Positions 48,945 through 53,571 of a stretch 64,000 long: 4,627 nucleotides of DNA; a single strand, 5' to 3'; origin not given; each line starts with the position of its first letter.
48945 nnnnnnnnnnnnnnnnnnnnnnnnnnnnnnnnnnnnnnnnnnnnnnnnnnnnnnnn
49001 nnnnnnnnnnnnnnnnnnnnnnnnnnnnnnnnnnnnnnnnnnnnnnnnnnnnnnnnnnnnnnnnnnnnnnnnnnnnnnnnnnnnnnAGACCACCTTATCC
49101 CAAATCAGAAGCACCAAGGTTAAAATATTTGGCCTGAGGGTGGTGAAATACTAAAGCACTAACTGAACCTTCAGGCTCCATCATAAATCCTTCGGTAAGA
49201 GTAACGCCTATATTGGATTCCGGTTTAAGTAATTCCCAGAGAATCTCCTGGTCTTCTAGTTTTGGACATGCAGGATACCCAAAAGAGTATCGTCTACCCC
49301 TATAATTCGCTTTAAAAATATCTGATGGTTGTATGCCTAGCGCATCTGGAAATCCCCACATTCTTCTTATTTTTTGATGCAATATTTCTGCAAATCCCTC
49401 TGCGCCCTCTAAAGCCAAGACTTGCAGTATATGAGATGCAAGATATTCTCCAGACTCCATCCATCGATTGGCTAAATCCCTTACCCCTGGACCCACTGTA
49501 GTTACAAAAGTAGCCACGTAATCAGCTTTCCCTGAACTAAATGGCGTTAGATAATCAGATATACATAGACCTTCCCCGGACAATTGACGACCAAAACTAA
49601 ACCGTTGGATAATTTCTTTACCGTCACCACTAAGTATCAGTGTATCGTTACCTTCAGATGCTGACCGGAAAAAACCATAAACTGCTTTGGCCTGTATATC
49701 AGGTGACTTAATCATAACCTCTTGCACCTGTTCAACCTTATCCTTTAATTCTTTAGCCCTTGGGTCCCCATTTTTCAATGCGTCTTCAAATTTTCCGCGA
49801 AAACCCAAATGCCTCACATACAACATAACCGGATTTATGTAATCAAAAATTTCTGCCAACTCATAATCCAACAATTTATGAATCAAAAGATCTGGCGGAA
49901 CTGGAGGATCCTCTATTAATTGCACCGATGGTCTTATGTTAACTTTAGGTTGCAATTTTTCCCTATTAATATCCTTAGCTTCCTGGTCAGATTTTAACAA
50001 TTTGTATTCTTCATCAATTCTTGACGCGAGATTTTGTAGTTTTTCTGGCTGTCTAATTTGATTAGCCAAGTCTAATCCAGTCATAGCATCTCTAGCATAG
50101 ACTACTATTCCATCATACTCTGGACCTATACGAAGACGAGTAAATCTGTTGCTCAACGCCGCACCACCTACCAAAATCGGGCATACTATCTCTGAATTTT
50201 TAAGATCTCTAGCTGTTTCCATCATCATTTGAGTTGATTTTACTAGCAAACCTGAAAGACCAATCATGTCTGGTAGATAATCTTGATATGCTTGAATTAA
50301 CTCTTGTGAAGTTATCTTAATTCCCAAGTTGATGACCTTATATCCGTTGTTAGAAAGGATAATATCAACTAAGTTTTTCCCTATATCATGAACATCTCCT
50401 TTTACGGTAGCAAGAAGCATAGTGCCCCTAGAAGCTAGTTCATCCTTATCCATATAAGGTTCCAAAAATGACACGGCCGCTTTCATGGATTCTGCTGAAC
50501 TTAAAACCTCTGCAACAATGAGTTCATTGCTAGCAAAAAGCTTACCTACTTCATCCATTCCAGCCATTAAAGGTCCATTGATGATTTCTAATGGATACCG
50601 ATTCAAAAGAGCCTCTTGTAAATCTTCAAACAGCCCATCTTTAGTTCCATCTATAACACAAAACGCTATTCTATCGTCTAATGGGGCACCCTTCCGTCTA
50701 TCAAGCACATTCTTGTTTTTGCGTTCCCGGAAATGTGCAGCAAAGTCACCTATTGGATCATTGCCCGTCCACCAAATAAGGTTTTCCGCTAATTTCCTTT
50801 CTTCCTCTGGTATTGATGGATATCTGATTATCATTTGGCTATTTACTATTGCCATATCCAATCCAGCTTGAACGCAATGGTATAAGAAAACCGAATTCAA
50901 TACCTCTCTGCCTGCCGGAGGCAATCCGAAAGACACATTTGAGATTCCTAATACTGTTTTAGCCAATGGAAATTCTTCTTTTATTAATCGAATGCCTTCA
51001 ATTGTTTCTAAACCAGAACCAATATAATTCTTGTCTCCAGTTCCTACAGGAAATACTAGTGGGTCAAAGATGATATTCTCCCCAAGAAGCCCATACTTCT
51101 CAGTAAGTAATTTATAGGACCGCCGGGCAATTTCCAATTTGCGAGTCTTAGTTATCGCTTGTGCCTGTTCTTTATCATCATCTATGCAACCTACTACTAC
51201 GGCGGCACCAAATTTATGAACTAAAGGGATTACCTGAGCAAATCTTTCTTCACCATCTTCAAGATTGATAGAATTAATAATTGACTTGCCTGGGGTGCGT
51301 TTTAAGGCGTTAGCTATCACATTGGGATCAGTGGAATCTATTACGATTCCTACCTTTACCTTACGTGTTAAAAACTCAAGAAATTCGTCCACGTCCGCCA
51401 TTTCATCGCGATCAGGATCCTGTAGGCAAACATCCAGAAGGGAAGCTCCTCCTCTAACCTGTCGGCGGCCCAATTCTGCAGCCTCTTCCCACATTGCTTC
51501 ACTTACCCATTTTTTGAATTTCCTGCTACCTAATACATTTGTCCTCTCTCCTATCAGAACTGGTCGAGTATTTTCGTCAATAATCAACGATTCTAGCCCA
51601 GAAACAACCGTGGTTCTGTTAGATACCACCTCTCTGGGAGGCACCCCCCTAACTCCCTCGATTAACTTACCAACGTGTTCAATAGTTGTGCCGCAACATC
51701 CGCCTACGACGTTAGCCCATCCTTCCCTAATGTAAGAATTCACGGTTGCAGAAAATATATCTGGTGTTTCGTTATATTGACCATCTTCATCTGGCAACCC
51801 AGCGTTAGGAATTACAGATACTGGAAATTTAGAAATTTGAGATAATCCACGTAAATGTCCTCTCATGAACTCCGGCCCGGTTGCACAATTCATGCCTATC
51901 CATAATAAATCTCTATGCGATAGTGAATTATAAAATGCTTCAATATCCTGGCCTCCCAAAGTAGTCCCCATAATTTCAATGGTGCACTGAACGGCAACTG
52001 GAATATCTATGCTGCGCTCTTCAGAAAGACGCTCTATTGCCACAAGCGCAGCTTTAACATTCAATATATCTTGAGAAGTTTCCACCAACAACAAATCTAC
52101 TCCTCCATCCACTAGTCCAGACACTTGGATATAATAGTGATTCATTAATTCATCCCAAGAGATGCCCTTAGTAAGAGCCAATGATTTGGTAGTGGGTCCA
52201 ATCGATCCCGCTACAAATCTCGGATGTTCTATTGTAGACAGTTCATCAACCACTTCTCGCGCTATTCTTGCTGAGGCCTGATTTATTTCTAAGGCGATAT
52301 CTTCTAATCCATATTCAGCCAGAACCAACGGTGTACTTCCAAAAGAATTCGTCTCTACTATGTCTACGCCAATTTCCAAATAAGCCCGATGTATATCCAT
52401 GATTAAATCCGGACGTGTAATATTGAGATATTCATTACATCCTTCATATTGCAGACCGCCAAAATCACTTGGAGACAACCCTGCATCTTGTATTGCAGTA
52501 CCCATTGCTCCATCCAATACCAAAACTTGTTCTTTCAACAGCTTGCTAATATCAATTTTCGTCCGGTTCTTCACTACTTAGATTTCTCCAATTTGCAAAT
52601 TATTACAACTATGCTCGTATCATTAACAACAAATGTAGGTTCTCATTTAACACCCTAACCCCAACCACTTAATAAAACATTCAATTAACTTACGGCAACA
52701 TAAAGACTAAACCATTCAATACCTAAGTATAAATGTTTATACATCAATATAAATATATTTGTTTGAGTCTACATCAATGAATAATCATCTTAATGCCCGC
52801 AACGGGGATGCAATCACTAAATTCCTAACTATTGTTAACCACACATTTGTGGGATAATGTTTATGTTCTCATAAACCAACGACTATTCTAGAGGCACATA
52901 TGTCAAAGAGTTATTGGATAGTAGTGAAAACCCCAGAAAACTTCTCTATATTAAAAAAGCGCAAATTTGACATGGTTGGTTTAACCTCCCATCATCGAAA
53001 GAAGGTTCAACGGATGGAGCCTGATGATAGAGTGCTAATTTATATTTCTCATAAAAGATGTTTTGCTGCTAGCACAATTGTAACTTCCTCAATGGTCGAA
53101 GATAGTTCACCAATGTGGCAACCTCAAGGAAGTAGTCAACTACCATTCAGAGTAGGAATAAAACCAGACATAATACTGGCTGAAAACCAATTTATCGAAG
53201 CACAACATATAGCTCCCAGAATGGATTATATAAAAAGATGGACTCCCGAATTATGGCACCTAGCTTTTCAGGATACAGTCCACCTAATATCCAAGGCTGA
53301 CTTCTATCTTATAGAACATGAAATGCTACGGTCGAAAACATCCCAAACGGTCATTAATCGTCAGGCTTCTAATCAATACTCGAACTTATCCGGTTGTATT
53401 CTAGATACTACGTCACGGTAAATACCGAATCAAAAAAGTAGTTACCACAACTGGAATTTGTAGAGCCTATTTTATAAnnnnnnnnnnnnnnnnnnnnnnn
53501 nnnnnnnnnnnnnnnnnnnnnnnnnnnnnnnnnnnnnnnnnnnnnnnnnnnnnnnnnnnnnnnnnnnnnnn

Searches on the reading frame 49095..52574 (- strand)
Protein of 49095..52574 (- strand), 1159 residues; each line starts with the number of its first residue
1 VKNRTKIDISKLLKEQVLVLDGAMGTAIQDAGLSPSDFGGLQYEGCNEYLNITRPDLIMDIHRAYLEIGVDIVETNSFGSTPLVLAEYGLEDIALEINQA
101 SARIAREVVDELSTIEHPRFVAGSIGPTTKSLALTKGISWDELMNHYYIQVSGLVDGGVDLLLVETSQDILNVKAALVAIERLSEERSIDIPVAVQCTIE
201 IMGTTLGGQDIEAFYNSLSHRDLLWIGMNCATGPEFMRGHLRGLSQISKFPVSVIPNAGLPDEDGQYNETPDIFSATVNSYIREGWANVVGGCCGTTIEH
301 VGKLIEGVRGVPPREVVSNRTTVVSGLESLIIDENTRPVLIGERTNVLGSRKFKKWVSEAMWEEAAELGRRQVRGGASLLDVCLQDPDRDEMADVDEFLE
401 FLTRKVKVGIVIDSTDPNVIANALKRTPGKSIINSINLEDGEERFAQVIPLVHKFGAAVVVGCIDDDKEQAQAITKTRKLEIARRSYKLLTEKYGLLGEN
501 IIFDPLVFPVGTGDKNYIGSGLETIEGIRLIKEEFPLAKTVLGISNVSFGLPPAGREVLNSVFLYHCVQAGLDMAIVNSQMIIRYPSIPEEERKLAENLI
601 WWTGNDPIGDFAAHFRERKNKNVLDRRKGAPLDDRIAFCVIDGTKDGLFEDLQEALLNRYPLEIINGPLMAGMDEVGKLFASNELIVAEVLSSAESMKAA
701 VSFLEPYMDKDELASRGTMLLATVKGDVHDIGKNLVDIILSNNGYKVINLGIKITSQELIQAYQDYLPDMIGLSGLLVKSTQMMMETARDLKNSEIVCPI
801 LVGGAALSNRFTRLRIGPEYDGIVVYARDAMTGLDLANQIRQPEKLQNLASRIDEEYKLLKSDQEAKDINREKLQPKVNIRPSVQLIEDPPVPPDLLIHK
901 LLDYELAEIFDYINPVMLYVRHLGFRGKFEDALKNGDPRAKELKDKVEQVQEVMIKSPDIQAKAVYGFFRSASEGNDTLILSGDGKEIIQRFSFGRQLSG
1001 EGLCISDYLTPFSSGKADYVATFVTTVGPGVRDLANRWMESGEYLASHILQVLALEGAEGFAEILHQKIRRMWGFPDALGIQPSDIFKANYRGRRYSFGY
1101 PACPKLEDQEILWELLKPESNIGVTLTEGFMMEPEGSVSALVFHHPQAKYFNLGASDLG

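Call 110: search_protein_families(library=pfam, proteins=[window:49095-52574:-], max_evalue=0.00001)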
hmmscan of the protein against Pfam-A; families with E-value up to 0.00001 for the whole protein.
window:49095-52574:- (1159 aa): 5 families
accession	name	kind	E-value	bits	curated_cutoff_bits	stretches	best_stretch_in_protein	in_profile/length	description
PF02574.22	S-methyl_trans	-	1.7e-82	278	22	1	18-304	1-279/283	Homocysteine S-methyltransferase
PF02965.22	Met_synt_B12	-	1.9e-51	175.6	25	1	906-1154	2-258/273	Vitamin B12 dependent methionine synthase, activation domain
PF00809.28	Pterin_bind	-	5.4e-40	138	25.5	1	342-578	1-244/244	Pterin binding enzyme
PF02310.24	B12-binding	-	2.6e-19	69.7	32.1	1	718-834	2-120/121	B12 binding domain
PF02607.22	B12-binding_2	-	1.9e-18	66.9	23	1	634-705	3-74/74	B12 binding domain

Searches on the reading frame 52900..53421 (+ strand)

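Call 111: search_protein_families(library=pfam, proteins=[window:52900-53421:+], max_evalue=0.00001)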
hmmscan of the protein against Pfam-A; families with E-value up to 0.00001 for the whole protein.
window:52900-53421:+ (173 aa): 1 family
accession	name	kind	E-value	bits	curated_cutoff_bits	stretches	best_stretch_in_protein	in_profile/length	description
PF01878.24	EVE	-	1.7e-07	31.8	23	1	4-138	1-142/145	EVE domain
